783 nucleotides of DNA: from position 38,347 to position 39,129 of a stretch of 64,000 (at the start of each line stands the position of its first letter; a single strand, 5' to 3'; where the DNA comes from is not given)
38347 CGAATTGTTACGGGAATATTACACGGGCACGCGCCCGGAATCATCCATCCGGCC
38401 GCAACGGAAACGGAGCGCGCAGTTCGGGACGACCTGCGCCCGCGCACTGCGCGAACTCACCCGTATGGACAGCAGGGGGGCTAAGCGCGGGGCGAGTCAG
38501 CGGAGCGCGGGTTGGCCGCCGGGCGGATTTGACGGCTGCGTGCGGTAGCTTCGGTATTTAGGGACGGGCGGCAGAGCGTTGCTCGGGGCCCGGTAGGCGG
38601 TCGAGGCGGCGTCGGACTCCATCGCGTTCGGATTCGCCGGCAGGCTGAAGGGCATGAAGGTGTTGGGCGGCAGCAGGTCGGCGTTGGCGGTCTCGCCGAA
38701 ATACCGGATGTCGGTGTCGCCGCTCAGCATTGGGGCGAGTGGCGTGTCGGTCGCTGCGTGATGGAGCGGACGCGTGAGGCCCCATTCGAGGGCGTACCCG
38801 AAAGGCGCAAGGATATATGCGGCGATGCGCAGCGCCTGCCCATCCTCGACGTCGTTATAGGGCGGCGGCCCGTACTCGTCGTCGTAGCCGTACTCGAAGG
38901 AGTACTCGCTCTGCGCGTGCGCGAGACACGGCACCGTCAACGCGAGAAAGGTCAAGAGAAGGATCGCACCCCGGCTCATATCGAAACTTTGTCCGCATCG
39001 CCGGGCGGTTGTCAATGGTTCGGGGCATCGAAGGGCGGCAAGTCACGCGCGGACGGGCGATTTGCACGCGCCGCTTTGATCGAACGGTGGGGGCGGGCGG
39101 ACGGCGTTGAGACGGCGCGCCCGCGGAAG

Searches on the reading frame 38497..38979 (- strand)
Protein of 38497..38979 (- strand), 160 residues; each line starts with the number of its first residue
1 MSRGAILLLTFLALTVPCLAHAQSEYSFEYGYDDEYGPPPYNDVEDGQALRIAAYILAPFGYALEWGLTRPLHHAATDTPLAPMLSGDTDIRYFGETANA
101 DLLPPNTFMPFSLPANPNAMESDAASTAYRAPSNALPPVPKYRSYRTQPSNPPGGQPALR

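Call 61: search_protein_families(library=pfam, proteins=[window:38497-38979:-], max_evalue=0.00001)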
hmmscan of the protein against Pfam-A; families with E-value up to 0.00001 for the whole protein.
window:38497-38979:- (160 aa): 0 families
